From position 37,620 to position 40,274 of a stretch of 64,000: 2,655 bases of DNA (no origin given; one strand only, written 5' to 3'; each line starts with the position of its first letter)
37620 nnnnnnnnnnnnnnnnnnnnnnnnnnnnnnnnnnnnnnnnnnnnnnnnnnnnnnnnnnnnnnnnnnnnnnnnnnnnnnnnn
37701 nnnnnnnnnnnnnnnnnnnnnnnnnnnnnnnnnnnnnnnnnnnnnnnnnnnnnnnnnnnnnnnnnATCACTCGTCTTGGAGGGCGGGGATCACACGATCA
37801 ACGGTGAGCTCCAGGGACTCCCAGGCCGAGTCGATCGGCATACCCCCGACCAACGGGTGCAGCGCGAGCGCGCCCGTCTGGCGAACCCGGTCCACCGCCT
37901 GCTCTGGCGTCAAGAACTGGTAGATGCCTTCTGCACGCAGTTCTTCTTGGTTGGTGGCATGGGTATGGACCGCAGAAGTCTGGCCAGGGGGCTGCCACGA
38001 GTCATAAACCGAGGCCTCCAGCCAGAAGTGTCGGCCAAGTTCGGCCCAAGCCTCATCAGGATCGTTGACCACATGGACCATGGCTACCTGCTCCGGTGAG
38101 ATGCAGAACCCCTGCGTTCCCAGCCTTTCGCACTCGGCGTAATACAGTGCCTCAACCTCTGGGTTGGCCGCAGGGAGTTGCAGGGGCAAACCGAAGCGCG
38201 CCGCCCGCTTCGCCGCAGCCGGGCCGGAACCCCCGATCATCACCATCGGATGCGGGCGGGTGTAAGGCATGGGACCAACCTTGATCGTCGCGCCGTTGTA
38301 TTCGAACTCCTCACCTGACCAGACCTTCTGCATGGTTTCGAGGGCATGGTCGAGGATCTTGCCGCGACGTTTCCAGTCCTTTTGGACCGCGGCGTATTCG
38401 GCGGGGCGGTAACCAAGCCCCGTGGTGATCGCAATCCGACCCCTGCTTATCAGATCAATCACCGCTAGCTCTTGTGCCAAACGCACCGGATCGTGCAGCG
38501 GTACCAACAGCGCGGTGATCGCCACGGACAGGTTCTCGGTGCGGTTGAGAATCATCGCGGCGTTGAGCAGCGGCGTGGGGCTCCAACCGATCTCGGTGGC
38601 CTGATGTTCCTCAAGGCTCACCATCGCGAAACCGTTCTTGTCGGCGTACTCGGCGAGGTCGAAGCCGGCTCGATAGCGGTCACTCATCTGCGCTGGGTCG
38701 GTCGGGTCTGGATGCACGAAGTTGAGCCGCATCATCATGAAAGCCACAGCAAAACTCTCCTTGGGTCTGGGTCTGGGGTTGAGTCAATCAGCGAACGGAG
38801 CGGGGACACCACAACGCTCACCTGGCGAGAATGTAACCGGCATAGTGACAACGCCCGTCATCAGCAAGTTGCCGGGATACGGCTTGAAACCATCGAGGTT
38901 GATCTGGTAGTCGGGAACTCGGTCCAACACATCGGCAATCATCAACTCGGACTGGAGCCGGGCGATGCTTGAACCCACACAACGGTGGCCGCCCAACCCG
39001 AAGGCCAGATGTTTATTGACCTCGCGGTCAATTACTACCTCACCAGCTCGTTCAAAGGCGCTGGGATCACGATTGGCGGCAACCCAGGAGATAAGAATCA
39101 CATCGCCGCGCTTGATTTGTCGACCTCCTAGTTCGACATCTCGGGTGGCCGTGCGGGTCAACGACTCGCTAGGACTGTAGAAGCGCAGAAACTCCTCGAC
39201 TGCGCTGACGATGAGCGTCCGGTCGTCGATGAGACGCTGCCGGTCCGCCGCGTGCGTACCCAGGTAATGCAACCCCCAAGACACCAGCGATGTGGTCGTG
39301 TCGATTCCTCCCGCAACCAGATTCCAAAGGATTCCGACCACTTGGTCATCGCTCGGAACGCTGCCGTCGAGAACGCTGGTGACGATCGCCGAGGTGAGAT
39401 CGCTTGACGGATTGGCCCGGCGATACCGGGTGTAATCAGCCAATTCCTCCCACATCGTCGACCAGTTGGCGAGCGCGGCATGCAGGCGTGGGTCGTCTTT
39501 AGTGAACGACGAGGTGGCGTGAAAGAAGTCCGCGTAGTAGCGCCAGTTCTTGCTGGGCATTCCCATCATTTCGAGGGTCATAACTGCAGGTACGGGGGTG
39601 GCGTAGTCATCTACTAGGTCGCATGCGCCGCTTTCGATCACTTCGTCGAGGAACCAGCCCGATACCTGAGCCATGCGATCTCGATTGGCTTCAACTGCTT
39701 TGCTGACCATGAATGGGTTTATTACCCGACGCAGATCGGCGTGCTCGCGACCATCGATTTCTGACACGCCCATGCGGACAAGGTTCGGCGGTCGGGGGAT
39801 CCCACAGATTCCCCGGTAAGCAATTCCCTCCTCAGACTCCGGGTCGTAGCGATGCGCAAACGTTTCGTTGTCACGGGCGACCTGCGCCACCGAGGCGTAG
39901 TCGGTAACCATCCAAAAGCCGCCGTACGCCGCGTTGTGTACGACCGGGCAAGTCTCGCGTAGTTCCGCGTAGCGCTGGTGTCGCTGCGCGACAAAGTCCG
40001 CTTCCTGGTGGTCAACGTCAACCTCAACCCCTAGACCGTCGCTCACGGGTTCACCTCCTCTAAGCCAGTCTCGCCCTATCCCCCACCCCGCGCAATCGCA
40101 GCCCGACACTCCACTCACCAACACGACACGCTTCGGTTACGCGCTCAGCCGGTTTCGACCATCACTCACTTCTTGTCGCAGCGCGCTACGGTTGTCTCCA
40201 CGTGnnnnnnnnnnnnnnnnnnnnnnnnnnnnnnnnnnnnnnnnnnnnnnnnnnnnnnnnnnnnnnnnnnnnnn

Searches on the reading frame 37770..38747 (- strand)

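Call 25: search_protein_families(library=pfam, proteins=[window:37770-38747:-], max_evalue=0.0001)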
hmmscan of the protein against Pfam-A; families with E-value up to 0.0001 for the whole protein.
window:37770-38747:- (326 aa): 1 family
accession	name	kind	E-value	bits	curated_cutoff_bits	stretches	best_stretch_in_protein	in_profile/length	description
PF00296.26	Bac_luciferase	-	2.1e-37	129.6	27.9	1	1-271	1-265/314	Luciferase-like monooxygenase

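Call 73: search_protein_families(library=ncbifam, proteins=[window:37770-38747:-], max_evalue=1e-10)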
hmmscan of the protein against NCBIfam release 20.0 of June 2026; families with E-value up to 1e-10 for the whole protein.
window:37770-38747:- (326 aa): 12 families
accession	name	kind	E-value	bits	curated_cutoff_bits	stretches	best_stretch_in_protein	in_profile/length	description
TIGR03619.1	F420_Rv2161c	subfamily_domain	2.4e-31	109.2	166.9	1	31-186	3-177/247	TIGR03619 family F420-dependent LLM class oxidoreductase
TIGR04020.1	seco_metab_LLM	subfamily_domain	2.7e-26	92.5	244.45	1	18-187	11-186/341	MupA/Atu3671 family FMN-dependent luciferase-like monooxygenase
TIGR04027.1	LLM_KPN_01858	hypoth_equivalog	3.2e-19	69.1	412.9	1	17-154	11-149/326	putative FMN-dependent luciferase-like monooxygenase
TIGR03621.1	F420_MSMEG_2516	subfamily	4.2e-17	62.2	213.15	1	27-184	15-168/295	TIGR03621 family F420-dependent LLM class oxidoreductase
TIGR03571.1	lucif_BA3436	subfamily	7.1e-16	58.3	303.9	1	17-174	22-190/304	TIGR03571 family LLM class oxidoreductase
TIGR04036.1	LLM_CE1758_fam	subfamily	2.1e-13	49.8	479.1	1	3-154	3-155/355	CE1758 family FMN-dependent luciferase-like monooxygenase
NF052254.1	luciferase_Alph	exception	4.9e-13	49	600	1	29-191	25-191/354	luciferase subunit alpha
TIGR03560.1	F420_Rv1855c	subfamily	9.4e-13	48.5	231.4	1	24-189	11-191/227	TIGR03560 family F420-dependent LLM class oxidoreductase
TIGR03858.1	LLM_2I7G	subfamily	2e-12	46.8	462.25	1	19-192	19-197/337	Atu2307/SP_0267 family LLM class monooxygenase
TIGR03558.1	oxido_grp_1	subfamily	2.5e-12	46.7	166.95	1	22-190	16-184/325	MsnO8 family LLM class oxidoreductase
TIGR04021.1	LLM_DMSO2_sfnG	equivalog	2.4e-11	43.6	382.95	1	61-185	65-196/350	dimethylsulfone monooxygenase SfnG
TIGR03557.1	F420_G6P_family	subfamily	7.8e-11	41.7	210.4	1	32-233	19-221/316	TIGR03557 family F420-dependent LLM class oxidoreductase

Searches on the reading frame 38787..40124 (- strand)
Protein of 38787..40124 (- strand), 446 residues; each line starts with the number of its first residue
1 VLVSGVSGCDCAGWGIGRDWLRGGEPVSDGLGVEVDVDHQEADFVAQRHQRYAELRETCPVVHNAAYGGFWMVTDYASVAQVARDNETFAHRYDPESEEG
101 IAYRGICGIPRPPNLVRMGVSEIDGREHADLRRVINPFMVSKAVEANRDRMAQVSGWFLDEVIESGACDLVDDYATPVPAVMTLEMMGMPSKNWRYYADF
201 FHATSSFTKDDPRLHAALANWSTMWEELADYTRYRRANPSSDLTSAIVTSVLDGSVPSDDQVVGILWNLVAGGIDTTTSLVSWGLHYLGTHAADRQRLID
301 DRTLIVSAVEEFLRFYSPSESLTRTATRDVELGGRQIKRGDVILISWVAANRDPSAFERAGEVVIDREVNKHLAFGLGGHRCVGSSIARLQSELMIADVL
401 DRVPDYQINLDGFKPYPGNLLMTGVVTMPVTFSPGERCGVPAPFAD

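Call 26: search_protein_families(library=pfam, proteins=[window:38787-40124:-], max_evalue=0.0001)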
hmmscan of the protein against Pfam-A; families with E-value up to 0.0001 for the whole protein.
window:38787-40124:- (446 aa): 1 family
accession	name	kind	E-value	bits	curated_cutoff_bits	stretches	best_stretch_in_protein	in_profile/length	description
PF00067.27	p450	-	2e-22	80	22.8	1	296-402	315-431/462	Cytochrome P450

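Call 28: search_solved_structures(query=window:38787-40124:-, max_evalue=1e-20)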
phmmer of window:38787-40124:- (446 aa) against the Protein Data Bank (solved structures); distinct sequences matched with E-value up to 1e-20: 351 (the best 60 are shown).
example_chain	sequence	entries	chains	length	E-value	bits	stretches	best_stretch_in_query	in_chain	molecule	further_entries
8vxi_A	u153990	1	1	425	5.8e-55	190.1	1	47-439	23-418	CYP125MRCA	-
8vxg_A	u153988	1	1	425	8.1e-54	186.3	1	47-439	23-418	CYP125MRCA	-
1z8q_A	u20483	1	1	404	3e-47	164.7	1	43-431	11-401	6-deoxyerythronolide B hydroxylase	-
1z8p_A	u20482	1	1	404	1.1e-46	162.9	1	43-431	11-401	6-deoxyerythronolide B hydroxylase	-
1jip_A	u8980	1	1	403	1.1e-46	162.8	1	43-431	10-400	CYTOCHROME P450 107A1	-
1z8o_A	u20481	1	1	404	1.5e-46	162.4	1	43-431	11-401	6-deoxyerythronolide B hydroxylase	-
1jio_A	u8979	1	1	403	1.5e-46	162.4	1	43-431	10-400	CYTOCHROME P450 107A1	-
1egy_A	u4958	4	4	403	1.7e-45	158.9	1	43-431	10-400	CYTOCHROME P450ERYF | CYTOCHROME P450 107A1 | CYTOCHROME P450 ERYF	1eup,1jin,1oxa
2yoo_A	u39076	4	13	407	4.2e-45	157.6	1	119-435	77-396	P450 HEME-THIOLATE PROTEIN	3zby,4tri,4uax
8jnp_A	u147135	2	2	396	1.4e-44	155.9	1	51-430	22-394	Cytochrome P450 CftA | Cytochrome P450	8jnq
7sh5_A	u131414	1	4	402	1.8e-43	152.3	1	108-435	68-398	Cytochrome P450 142A3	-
7smz_A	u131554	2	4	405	4.6e-43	150.9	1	108-436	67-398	Cytochrome P450 142A3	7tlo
5cje_A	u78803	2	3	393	1.6e-41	145.8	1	34-431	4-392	Cytochrome P450 hydroxylase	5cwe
4yzr_A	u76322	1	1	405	2.2e-41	145.3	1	71-433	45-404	Polyketide biosynthesis cytochrome P450 PksS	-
5ofq_A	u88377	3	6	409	5.1e-41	144.1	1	122-425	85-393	Cytochrome P450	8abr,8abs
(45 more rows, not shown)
